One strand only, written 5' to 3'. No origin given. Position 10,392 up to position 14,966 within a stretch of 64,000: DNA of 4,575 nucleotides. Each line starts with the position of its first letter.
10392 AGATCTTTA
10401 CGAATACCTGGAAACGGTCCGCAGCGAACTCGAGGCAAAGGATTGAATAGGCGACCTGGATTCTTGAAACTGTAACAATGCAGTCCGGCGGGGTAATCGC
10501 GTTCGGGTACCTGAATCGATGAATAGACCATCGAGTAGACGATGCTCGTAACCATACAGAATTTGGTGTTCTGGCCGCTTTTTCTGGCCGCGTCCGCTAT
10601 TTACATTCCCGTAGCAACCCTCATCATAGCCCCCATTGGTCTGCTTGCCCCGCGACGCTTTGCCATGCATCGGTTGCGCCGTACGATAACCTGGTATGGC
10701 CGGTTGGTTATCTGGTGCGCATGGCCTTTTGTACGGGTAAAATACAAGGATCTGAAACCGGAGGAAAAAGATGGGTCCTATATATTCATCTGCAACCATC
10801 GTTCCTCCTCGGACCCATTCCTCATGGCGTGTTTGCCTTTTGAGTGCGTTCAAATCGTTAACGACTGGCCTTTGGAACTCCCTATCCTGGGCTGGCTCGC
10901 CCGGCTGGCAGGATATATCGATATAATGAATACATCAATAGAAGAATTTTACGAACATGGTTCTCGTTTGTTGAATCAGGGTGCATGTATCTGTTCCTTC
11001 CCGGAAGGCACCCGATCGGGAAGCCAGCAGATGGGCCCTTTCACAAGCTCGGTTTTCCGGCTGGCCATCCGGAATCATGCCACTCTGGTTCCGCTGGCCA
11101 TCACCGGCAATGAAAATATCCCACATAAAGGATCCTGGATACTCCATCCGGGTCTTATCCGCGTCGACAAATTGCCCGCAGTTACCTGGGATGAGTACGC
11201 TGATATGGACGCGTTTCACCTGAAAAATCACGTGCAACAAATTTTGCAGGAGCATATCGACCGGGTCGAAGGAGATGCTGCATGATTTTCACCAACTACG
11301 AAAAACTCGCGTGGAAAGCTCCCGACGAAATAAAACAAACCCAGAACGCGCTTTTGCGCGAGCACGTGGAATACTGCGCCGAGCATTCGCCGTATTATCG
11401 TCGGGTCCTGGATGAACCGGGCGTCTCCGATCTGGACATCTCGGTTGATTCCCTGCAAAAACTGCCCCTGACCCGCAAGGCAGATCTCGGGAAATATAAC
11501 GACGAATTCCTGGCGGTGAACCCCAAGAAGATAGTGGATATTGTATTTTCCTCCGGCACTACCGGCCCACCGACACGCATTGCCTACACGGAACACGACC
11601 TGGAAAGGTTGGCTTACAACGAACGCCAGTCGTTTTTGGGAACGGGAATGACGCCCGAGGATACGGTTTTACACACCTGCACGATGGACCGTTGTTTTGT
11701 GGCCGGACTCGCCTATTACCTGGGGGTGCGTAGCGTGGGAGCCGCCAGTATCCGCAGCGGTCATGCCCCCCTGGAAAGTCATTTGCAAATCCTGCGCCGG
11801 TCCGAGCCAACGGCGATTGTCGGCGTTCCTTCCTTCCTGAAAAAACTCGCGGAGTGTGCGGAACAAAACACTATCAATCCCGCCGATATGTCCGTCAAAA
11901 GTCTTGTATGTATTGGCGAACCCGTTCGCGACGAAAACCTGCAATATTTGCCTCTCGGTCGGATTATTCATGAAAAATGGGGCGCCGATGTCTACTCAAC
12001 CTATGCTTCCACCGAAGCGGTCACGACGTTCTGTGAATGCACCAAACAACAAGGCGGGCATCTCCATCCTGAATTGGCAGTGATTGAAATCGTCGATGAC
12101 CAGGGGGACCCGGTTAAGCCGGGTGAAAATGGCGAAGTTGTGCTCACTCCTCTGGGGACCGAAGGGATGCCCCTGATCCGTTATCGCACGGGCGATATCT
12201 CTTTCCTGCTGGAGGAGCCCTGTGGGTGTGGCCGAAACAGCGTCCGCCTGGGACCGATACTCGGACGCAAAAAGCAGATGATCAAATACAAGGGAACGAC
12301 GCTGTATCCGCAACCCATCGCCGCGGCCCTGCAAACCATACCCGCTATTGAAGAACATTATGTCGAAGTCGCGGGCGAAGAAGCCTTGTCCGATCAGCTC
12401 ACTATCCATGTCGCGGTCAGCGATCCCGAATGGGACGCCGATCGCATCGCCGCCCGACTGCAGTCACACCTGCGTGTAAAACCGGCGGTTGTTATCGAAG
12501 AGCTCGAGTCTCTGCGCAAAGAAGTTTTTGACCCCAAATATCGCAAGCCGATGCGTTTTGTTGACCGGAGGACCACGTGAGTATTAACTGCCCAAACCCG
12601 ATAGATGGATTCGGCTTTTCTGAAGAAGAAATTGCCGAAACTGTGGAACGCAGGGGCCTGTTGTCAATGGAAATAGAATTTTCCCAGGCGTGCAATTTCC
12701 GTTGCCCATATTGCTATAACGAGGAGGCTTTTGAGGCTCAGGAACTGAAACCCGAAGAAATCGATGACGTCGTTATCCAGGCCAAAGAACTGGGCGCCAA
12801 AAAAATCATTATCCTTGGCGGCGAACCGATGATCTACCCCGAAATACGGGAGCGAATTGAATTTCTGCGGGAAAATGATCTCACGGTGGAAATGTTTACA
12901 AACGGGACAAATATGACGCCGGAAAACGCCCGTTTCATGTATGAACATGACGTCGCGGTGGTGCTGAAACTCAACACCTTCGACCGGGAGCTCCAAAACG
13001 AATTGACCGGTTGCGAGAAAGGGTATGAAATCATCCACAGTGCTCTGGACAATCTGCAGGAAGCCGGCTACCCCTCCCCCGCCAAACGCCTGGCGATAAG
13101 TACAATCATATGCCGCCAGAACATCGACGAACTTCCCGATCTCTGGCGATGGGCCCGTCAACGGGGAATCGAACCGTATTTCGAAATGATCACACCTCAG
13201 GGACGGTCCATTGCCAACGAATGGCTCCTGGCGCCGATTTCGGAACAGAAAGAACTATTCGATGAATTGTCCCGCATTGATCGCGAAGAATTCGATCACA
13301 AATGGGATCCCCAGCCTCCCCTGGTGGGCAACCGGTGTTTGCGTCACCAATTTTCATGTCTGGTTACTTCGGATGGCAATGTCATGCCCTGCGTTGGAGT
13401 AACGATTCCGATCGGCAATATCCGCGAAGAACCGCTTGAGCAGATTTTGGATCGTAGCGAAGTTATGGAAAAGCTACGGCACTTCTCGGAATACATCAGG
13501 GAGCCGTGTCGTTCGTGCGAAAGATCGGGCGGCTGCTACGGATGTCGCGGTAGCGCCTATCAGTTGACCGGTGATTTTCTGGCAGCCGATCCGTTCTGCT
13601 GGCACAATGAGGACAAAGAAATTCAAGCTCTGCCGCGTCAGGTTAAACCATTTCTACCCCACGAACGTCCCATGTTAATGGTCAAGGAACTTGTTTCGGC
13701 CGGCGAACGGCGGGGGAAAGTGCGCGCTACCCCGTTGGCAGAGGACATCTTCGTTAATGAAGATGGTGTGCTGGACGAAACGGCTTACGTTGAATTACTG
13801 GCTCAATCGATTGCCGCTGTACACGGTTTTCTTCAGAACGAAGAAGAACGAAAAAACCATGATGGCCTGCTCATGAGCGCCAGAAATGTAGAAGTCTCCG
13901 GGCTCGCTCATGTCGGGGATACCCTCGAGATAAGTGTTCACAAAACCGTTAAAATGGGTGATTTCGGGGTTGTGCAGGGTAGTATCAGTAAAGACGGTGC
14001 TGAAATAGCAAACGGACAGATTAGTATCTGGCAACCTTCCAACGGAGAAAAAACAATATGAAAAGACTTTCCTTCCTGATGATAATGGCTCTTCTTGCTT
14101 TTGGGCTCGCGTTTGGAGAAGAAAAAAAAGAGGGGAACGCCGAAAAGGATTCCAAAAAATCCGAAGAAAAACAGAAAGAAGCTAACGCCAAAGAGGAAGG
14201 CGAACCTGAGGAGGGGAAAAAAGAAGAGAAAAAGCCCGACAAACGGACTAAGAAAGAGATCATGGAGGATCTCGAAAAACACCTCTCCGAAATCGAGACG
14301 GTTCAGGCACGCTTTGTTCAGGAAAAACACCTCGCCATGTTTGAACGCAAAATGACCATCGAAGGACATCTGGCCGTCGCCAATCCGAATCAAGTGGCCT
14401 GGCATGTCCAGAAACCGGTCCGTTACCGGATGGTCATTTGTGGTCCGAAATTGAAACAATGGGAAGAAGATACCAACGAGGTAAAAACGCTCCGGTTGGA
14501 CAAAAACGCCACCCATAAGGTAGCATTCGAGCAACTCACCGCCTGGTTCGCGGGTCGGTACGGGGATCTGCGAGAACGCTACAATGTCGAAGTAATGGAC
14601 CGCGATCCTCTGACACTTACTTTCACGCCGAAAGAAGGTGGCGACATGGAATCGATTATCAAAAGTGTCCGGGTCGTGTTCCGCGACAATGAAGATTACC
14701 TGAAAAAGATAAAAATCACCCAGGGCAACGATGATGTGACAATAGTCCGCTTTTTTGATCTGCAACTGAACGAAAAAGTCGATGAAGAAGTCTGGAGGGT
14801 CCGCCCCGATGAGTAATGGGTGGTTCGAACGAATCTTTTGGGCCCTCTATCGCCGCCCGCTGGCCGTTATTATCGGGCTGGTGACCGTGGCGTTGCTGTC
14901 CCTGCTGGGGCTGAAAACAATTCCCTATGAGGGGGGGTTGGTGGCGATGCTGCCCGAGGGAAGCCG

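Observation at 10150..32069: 22-kb aryl-polyene-like type II FAS/PKS lipid cluster carrying three radical-SAM enzymes, three ACPs and two KS/inactive-KS pairs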

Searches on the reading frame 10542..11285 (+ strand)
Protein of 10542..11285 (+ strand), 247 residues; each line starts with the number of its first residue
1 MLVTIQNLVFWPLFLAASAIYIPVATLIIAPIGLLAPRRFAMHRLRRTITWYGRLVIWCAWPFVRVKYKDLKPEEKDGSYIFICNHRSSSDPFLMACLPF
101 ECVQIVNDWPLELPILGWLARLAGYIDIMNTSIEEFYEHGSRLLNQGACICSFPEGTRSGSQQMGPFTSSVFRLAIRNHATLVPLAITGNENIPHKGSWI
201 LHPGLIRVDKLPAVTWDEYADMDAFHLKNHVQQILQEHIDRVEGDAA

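Call 3: search_protein_families(library=pfam, proteins=[window:10542-11285:+], max_evalue=0.01)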
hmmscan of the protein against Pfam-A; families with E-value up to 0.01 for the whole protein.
window:10542-11285:+ (247 aa): 1 family
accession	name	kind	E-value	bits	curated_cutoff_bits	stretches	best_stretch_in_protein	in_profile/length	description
PF01553.26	Acyltransferase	-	6.6e-21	74.9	23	1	66-187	2-131/132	Acyltransferase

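Call 46: search_protein_families(library=ncbifam, proteins=[window:10542-11285:+], max_evalue=0.001)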
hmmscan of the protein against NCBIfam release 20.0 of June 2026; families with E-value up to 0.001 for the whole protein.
window:10542-11285:+ (247 aa): 5 families
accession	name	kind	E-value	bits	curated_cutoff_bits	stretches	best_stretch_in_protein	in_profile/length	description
TIGR00530.1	AGP_acyltrn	subfamily_domain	1.7e-14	53.7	102.95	1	72-187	8-129/130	1-acylglycerol-3-phosphate O-acyltransferase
NF011593.0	PRK15018.1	equivalog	2.3e-09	37.4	501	1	64-243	49-233/245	1-acylglycerol-3-phosphate O-acyltransferase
NF006386.0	PRK08633.1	equivalog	2.9e-08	31.9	1221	1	63-189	426-553/1147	acyl-[ACP]--phospholipid O-acyltransferase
NF052553.1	LyOrLpactfOlsABRUA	equivalog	1.7e-06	27.4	300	1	17-175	9-164/263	lyso-ornithine lipid O-acyltransferase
NF052552.1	LyOrLpactfOlsARHOCB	equivalog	0.00032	19.8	300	1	42-173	50-182/271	lyso-ornithine lipid O-acyltransferase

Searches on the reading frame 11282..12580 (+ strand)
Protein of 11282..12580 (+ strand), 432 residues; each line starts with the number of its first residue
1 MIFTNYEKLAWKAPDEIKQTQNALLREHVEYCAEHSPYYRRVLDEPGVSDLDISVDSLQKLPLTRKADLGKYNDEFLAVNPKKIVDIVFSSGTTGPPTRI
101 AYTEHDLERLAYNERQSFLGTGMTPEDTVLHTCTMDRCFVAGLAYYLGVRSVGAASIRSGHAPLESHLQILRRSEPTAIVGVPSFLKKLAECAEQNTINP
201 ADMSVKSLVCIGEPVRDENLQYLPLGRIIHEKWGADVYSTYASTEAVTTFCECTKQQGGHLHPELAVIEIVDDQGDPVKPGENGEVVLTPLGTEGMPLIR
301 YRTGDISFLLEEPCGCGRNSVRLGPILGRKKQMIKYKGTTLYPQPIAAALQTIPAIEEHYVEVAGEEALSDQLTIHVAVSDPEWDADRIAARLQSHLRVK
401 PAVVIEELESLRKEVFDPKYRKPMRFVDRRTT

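Call 3: search_protein_families(library=pfam, proteins=[window:11282-12580:+], max_evalue=0.01)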
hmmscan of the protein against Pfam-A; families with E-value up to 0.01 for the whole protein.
window:11282-12580:+ (432 aa): 2 families
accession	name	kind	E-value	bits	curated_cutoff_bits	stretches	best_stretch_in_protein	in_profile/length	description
PF00501.34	AMP-binding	-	2.1e-19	70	29.9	1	74-288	153-374/384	AMP-binding enzyme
PF14535.12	AMP-binding_C_2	-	1.2e-07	32.4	25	1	338-430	1-96/96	AMP-binding enzyme C-terminal domain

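Call 46: search_protein_families(library=ncbifam, proteins=[window:11282-12580:+], max_evalue=0.001)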
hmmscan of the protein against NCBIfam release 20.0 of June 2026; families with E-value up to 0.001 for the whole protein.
window:11282-12580:+ (432 aa): 30 families (the best 25 are shown)
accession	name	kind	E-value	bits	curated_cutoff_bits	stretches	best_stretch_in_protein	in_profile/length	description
NF053551.1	FlxY_rubin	equivalog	1.2e-143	478.8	520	1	13-430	5-424/424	flexirubin biosynthesis putative acyl-CoA ligase FlxY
NF041878.1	paak_haloarch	equivalog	4.2e-63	213.4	700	1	12-402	8-402/427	phenylacetate--CoA ligase PaaK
NF045666.1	DVU1553_fam_AMP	equivalog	6.8e-57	193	300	1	13-329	19-330/331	DVU_1553 family AMP-dependent CoA ligase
TIGR02155.1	PA_CoA_ligase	equivalog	3.7e-49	167.4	646.3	1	15-396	6-389/422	phenylacetate--CoA ligase PaaK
TIGR03335.1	F390_ftsA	equivalog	9.8e-34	116.8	458.7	1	23-323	20-323/445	coenzyme F390 synthetase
NF041217.1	BagE_FevW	exception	7.8e-23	81.1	800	1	11-395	7-372/424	bagremycin/ferroverdin synthetase BagE/FevW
NF004837.0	PRK06187.1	subfamily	8.6e-14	50.7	476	1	73-288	161-377/531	long-chain-fatty-acid--CoA ligase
TIGR02304.1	aden_form_hyp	equivalog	2.1e-13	50.1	251.9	1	162-337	174-333/430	F390 synthetase-related protein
TIGR01733.1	AA-adenyl-dom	subfamily_domain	2e-12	46.6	317.4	1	54-288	95-324/409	amino acid adenylation domain-containing protein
NF009071.0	PRK12406.1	subfamily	1.2e-11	43.7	701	1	84-289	155-357/510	acyl-CoA synthetase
NF053567.1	HBDA_AROS1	equivalog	8.6e-10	37.6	1000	1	78-250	167-328/523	3-hydroxybenzoate--CoA ligase HbdA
NF009233.0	PRK12583.1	subfamily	3.9e-08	32.1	832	1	79-287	198-403/558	fatty acid CoA ligase family protein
NF038341.1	ligase_FadD4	exception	1.2e-07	30.5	850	1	88-287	158-355/506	fatty-acid--CoA ligase FadD4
TIGR02262.1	benz_CoA_lig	subfamily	3.3e-07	29.4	375.25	1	80-289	159-362/508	benzoate-CoA ligase family protein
TIGR03098.1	ligase_PEP_1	hypoth_equivalog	3.6e-07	29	592.35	0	78-287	159-360/517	acyl-CoA ligase (AMP-forming), exosortase A system-associated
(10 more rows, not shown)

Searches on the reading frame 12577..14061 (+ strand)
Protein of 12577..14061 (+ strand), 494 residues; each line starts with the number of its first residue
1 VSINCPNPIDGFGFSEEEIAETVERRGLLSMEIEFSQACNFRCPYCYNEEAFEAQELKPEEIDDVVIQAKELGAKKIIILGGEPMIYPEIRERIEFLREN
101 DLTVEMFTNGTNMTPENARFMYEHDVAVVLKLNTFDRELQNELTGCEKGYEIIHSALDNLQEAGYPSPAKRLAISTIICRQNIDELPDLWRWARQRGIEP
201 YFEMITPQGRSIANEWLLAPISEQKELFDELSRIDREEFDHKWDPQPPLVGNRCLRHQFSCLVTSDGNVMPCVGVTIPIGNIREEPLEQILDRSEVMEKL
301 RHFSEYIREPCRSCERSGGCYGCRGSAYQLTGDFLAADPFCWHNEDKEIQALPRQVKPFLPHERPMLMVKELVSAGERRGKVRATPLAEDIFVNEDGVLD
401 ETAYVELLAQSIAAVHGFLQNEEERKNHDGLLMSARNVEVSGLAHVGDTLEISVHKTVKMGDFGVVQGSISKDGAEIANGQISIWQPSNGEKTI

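Call 3: search_protein_families(library=pfam, proteins=[window:12577-14061:+], max_evalue=0.01)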
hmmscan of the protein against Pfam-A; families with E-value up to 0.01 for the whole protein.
window:12577-14061:+ (494 aa): 3 families
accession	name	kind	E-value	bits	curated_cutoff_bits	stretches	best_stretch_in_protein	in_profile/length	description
PF04055.27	Radical_SAM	-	2.9e-24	86.6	29.5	1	33-191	1-164/166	Radical SAM superfamily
PF13186.11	SPASM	-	8.6e-11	42.4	21.5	1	254-315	1-67/67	Iron-sulfur cluster-binding domain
PF13353.11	Fer4_12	-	1.9e-06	28.6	22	1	35-102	11-82/137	4Fe-4S single cluster domain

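Call 6: search_protein_families(library=ncbifam, proteins=[window:12577-14061:+], max_evalue=0.01)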
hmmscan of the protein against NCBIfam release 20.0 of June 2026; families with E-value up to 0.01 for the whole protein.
window:12577-14061:+ (494 aa): 89 families (the best 25 are shown)
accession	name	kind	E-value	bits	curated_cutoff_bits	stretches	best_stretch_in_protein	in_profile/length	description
TIGR04545.1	rSAM_ahbD_hemeb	equivalog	9e-35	120.7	500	2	253-343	248-337/339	heme b synthase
TIGR04055.1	rSAM_NirJ2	equivalog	2.3e-34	119.4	500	2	37-215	8-186/326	putative heme d1 biosynthesis radical SAM protein NirJ2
TIGR02109.1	PQQ_syn_pqqE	equivalog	8.9e-33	113.7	381.35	1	29-346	7-335/358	pyrroloquinoline quinone biosynthesis protein PqqE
TIGR04053.2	TIGR04053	equivalog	1.4e-27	96.9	395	2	262-343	284-364/366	TIGR04053 family radical SAM/SPASM domain-containing protein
TIGR03962.1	mycofact_rSAM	equivalog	3.1e-25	89.1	265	1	30-345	13-335/339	mycofactocin radical SAM maturase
TIGR04303.1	GeoRSP_rSAM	equivalog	4.1e-24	85.7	400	1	33-342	9-325/325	GeoRSP system radical SAM/SPASM protein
TIGR04317.1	W_rSAM_matur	equivalog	2.2e-21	76.3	380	1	31-274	6-257/349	tungsten cofactor oxidoreductase radical SAM maturase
NF045574.1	sacti_mat_StsB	exception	1.4e-20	73.6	625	1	35-192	102-255/466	StsB family radical SAM/SPASM domain sactipeptide maturase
TIGR02666.1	moaA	equivalog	1.1e-19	70.7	284.05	1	31-226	12-211/336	GTP 3',8-cyclase MoaA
NF050035.1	rSAM_WgK_link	exception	1.8e-19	70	650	2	260-346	275-366/367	radical SAM/SPASM peptide maturase WgkB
NF001199.0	PRK00164.2-1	equivalog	2.7e-18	66.2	231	1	26-196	9-178/308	GTP 3',8-cyclase MoaA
TIGR02668.1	moaA_archaeal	equivalog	3.7e-18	65.5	325.25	1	26-197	7-178/303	GTP 3',8-cyclase MoaA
TIGR04054.1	rSAM_NirJ1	equivalog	1e-17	63.8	650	2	33-198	40-202/387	putative heme d1 biosynthesis radical SAM protein NirJ1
TIGR04051.1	rSAM_NirJ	equivalog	1.1e-17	64.1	515.45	2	37-210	10-181/354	heme d1 biosynthesis radical SAM protein NirJ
TIGR04546.1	rSAM_ahbC_deAc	equivalog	4.3e-17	62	650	2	36-198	46-205/390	12,18-didecarboxysiroheme deacetylase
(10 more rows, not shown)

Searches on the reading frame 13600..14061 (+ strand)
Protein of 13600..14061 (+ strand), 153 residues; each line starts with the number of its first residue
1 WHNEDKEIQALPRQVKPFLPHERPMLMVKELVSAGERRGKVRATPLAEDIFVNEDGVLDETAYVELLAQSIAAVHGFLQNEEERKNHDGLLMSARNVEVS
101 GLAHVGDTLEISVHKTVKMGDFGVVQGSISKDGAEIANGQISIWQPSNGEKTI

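Call 46: search_protein_families(library=ncbifam, proteins=[window:13600-14061:+], max_evalue=0.001)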
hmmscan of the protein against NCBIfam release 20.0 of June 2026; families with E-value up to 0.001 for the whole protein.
window:13600-14061:+ (153 aa): 2 families
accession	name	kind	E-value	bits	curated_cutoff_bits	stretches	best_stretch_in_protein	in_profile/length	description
NF000582.1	PRK00006.1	equivalog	1.4e-06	28.3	113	1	14-143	4-135/137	3-hydroxyacyl-ACP dehydratase FabZ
TIGR01750.1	fabZ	equivalog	1.2e-05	25.1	155.15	1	14-143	5-139/141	3-hydroxyacyl-ACP dehydratase FabZ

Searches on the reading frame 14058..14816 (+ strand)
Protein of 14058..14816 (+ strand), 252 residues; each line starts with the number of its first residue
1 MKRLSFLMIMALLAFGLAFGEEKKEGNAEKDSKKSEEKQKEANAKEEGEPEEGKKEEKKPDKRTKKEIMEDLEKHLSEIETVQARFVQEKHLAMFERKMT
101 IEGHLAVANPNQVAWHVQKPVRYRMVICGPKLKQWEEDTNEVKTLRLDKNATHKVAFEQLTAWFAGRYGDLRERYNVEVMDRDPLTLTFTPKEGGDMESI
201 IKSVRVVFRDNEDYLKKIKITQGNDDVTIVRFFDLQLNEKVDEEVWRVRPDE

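Call 3: search_protein_families(library=pfam, proteins=[window:14058-14816:+], max_evalue=0.01)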
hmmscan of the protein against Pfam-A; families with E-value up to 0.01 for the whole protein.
window:14058-14816:+ (252 aa): 2 families
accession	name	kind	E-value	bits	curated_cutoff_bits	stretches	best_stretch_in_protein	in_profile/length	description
PF03548.22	LolA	-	9.1e-21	74.7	23.6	1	78-245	2-161/165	Outer membrane lipoprotein carrier protein LolA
PF13299.11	CPSF100_C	-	0.0041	17.8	24.1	1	22-106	31-118/163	Cleavage and polyadenylation factor 2 C-terminal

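Call 46: search_protein_families(library=ncbifam, proteins=[window:14058-14816:+], max_evalue=0.001)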
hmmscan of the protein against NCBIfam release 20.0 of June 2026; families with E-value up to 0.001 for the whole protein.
window:14058-14816:+ (252 aa): 4 families
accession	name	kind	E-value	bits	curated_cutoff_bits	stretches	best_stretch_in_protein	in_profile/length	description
NF053544.1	LolA2_flexi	equivalog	7.6e-25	87.5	125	1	57-247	20-207/208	flexirubin biosynthesis/transport protein LolA2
TIGR00547.2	lolA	equivalog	7.1e-18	64.8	112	1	69-247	21-190/202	outer membrane lipoprotein periplasmic chaperone LolA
NF000661.0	PRK00031.1-3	equivalog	9.3e-06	25.2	255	1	69-246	39-212/225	outer membrane lipoprotein chaperone LolA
NF000663.1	PRK00031.2-1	exception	2.5e-05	23.9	120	1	76-158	17-97/168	LolA-like outer membrane lipoprotein chaperone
